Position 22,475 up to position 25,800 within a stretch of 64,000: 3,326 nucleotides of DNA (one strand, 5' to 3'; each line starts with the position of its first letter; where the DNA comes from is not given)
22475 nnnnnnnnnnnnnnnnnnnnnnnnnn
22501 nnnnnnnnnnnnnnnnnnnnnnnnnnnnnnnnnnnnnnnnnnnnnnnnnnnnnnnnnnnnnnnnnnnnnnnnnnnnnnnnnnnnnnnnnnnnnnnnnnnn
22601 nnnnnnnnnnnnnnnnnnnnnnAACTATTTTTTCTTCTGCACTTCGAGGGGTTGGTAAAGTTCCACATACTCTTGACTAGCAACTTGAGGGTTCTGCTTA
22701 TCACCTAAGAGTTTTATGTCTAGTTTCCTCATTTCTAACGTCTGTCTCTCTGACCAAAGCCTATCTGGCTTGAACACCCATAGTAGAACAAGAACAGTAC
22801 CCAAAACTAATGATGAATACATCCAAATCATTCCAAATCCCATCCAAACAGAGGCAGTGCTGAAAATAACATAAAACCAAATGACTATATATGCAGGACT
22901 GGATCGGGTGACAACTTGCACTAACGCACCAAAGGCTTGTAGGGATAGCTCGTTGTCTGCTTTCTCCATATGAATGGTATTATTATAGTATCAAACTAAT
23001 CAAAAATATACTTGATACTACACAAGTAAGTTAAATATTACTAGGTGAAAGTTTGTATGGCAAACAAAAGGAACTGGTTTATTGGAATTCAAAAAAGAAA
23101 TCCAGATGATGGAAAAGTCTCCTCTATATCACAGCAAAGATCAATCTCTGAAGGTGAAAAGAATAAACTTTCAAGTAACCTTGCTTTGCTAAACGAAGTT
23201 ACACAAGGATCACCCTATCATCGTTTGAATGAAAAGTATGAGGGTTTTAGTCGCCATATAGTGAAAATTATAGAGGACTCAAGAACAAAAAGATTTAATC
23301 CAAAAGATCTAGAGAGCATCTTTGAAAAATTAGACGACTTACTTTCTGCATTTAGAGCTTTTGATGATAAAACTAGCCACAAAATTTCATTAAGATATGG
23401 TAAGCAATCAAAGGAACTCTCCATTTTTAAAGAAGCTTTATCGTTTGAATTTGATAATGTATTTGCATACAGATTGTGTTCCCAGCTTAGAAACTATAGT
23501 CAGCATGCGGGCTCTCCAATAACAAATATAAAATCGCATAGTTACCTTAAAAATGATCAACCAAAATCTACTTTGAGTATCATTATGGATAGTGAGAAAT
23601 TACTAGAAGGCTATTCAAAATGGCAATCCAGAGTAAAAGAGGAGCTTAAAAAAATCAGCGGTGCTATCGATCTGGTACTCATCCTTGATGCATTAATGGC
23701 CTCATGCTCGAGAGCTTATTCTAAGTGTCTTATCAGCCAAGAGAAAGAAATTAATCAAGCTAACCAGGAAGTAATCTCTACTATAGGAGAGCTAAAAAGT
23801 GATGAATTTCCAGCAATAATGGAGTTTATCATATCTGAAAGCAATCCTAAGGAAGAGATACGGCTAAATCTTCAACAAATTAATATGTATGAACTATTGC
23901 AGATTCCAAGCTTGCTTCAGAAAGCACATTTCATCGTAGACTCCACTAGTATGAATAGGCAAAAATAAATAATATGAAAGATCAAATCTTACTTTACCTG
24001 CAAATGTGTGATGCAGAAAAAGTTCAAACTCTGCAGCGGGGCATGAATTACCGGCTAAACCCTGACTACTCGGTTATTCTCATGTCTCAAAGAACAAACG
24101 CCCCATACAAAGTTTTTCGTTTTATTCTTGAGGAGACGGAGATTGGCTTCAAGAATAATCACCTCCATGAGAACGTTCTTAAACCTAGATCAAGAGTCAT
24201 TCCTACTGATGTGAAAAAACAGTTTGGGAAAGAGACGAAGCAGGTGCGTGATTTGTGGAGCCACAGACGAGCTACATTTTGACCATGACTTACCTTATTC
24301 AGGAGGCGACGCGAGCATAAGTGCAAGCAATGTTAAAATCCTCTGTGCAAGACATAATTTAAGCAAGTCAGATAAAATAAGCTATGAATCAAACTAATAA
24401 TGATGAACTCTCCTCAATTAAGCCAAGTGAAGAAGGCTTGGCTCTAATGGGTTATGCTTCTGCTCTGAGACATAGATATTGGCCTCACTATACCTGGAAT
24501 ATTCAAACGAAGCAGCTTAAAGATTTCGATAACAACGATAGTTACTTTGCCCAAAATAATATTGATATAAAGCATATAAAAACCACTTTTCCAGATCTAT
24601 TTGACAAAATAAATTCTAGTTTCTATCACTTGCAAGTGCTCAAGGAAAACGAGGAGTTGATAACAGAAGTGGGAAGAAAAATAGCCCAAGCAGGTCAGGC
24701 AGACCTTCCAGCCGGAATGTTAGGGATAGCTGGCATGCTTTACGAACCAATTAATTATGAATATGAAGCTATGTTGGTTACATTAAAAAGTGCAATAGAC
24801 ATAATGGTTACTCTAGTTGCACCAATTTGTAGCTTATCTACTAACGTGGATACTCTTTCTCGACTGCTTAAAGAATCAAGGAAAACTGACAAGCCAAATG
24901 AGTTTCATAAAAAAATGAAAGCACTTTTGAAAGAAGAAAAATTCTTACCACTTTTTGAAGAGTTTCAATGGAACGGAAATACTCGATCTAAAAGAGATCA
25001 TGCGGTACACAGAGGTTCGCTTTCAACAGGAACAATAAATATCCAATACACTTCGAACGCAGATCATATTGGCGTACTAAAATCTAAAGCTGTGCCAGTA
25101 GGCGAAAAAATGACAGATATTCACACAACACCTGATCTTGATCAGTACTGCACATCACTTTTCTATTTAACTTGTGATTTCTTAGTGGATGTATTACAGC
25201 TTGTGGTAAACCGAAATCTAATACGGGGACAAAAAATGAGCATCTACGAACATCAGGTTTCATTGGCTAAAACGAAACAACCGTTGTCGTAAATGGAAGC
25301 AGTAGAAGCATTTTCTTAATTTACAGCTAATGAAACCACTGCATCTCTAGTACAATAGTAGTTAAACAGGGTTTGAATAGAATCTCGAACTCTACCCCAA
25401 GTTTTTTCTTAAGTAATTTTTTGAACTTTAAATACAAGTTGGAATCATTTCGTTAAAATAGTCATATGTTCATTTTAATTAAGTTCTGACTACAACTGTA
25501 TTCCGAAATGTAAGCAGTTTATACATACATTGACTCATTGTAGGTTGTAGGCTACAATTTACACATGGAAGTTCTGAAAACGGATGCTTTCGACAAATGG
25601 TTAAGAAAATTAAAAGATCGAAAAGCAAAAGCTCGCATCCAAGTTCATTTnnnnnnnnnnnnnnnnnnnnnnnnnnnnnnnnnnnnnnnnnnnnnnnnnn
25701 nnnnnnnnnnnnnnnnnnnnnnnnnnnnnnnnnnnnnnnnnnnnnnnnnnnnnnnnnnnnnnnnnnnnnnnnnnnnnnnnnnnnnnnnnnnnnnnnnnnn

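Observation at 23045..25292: Candidate novel defence cassette: two ~300-aa R-x4-H (HEPN-like) proteins flanking an HNH nuclease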

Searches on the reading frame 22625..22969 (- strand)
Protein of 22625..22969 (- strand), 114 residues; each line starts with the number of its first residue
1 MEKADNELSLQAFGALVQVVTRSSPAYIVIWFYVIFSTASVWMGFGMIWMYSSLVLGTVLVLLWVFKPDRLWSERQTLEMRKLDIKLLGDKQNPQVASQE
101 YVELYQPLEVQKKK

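Call 3: search_protein_families(library=pfam, proteins=[window:22625-22969:-], max_evalue=1)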
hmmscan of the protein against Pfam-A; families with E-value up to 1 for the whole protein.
window:22625-22969:- (114 aa): 0 families

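Call 4: search_protein_families(library=padloc, proteins=[window:22625-22969:-], max_evalue=1)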
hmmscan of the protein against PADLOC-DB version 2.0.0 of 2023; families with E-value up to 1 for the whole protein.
window:22625-22969:- (114 aa): 0 families

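Call 77: search_protein_families(library=phrogs, proteins=[window:22625-22969:-], max_evalue=0.01)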
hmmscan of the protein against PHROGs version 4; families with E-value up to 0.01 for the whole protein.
window:22625-22969:- (114 aa): 0 families

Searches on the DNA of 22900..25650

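Call 107: search_rna_families(source=window, start=22900, end=25650, threshold=evalue, max_evalue=1)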
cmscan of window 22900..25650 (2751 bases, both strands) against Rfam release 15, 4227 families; matches with E-value up to 1: 0.
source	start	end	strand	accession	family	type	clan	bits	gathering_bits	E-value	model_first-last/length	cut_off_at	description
